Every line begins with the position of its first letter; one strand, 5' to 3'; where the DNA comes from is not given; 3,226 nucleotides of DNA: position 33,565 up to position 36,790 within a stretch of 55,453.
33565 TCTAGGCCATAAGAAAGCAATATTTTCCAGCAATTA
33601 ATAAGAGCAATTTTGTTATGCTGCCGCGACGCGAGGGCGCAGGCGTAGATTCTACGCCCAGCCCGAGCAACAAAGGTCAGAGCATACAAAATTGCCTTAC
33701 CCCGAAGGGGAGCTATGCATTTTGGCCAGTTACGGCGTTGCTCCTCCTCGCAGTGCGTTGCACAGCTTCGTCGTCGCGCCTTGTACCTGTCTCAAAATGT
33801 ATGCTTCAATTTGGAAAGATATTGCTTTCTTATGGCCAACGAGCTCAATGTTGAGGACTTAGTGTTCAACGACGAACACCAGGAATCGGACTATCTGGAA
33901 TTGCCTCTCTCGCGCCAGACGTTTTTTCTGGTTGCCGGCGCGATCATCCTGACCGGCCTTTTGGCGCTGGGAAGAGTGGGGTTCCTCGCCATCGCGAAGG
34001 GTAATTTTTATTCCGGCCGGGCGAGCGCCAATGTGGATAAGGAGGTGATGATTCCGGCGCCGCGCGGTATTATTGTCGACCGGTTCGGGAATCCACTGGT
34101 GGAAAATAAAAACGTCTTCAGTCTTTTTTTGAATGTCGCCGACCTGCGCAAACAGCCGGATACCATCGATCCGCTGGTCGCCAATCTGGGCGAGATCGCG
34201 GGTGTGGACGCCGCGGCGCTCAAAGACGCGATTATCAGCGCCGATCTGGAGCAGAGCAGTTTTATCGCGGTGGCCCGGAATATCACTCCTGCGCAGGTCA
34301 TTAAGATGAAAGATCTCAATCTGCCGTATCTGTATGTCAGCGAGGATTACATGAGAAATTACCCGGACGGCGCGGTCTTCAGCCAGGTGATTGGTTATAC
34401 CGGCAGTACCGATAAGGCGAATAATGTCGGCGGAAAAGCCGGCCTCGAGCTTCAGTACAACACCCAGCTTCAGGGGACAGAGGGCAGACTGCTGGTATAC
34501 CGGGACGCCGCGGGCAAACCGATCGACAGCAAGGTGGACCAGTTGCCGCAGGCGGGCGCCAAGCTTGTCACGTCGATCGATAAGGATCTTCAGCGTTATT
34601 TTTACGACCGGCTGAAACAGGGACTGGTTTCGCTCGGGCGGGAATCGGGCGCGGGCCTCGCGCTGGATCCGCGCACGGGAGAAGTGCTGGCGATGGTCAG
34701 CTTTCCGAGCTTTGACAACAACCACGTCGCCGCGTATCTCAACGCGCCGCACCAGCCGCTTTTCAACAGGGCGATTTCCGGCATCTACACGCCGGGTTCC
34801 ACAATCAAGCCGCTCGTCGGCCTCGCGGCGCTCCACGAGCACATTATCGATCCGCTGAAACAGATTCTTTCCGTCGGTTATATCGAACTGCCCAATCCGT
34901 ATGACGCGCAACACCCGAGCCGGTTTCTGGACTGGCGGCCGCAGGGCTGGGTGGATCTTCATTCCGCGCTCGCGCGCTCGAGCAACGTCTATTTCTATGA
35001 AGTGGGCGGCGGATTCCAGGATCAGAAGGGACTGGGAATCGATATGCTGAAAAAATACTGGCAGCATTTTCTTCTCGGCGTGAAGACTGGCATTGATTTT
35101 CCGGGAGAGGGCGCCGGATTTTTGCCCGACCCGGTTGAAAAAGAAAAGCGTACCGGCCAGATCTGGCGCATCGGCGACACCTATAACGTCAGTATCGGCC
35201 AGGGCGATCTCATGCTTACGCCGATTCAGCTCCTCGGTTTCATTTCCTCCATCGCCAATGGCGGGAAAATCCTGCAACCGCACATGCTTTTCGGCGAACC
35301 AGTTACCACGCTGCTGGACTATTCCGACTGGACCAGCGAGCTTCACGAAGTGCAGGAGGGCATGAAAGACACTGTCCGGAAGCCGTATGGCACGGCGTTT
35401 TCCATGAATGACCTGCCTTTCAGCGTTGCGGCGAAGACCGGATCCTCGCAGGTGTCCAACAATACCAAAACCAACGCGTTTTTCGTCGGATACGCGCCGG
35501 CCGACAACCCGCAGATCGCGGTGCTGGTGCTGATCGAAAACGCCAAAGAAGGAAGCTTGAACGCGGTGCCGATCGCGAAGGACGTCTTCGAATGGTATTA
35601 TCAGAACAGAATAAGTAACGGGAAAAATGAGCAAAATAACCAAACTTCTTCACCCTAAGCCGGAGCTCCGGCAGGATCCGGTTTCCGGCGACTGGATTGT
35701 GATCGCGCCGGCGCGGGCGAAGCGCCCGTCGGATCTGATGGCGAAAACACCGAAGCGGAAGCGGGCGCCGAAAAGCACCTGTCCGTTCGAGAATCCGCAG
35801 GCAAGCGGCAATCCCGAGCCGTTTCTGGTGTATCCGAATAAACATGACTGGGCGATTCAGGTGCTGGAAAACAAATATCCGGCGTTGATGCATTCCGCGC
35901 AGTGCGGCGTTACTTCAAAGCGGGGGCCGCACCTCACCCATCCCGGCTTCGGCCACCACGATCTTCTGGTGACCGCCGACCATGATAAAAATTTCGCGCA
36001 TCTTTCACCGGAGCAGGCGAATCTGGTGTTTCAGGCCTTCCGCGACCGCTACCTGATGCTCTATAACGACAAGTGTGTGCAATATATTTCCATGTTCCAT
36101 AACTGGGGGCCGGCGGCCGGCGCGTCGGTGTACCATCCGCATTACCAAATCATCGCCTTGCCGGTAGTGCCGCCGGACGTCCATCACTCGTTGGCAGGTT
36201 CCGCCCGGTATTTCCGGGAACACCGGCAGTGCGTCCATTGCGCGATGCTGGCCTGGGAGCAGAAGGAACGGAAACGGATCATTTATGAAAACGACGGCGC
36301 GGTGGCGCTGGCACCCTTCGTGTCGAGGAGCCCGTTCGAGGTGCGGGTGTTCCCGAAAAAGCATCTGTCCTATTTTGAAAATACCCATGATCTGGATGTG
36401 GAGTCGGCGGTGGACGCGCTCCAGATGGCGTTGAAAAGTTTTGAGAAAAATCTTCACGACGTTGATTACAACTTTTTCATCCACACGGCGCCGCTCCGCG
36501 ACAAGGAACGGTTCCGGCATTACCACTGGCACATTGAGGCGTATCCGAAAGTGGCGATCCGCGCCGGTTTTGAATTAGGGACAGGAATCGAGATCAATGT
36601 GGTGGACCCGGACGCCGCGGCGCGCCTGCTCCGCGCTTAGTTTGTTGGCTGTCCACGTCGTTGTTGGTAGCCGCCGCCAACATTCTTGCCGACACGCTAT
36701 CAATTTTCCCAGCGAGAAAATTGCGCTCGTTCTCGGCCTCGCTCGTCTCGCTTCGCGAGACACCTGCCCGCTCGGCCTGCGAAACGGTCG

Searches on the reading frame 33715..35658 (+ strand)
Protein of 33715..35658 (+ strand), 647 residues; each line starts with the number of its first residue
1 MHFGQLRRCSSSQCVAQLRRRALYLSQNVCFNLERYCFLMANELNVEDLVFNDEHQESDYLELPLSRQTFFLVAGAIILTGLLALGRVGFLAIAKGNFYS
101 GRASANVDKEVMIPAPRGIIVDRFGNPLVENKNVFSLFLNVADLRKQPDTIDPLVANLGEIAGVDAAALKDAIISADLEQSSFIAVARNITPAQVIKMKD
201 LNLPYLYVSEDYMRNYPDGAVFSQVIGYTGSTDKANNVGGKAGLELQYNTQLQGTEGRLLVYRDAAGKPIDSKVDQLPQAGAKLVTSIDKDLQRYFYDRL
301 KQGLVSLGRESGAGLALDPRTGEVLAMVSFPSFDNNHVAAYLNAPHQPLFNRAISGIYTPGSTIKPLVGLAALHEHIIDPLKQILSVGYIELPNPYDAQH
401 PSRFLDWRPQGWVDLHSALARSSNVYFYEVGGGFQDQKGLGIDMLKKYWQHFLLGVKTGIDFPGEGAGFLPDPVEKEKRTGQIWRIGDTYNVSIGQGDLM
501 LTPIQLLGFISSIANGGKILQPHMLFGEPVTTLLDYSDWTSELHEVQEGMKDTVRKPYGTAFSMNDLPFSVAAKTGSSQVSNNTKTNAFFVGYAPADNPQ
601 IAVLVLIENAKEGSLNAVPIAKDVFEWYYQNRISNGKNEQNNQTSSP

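Call 90: search_protein_families(library=pfam, max_evalue=0.00001, proteins=[window:33715-35658:+])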
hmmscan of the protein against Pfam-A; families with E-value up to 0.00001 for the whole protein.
window:33715-35658:+ (647 aa): 2 families
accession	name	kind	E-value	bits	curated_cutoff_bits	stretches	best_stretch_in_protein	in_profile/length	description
PF00905.27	Transpeptidase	-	3e-56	191.3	22.1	1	313-626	2-299/299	Penicillin binding protein transpeptidase domain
PF03717.20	PBP_dimer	-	1.5e-28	100.8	24.4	1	113-272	2-178/180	Penicillin-binding Protein dimerisation domain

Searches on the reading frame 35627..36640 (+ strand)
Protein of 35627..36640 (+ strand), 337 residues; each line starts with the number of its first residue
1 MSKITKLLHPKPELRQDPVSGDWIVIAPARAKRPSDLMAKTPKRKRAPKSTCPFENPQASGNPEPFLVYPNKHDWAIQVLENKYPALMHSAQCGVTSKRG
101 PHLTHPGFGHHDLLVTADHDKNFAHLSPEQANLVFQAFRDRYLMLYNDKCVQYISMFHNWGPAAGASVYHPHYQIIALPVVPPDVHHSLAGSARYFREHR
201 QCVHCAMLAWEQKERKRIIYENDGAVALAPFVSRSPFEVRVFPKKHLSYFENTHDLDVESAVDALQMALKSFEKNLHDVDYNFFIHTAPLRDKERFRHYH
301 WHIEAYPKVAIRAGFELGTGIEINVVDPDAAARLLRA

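Call 91: search_protein_families(library=pfam, max_evalue=0.00001, proteins=[window:35627-36640:+])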
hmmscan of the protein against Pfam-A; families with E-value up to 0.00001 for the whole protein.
window:35627-36640:+ (337 aa): 4 families
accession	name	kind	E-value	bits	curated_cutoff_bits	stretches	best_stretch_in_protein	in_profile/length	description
PF16268.10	DUF4921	-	1.7e-12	47.5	28.5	1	127-330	196-388/425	Domain of unknown function (DUF4921)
PF01087.27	GalP_UDP_transf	-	2.2e-10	41.7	22.1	1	11-182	11-184/184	Galactose-1-phosphate uridyl transferase, N-terminal domain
PF01230.28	HIT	-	1.4e-07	32.4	21.5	0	215-303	5-92/98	HIT domain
PF02744.22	GalP_UDP_tr_C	-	1e-06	29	29.2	1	194-305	7-119/165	Galactose-1-phosphate uridyl transferase, C-terminal domain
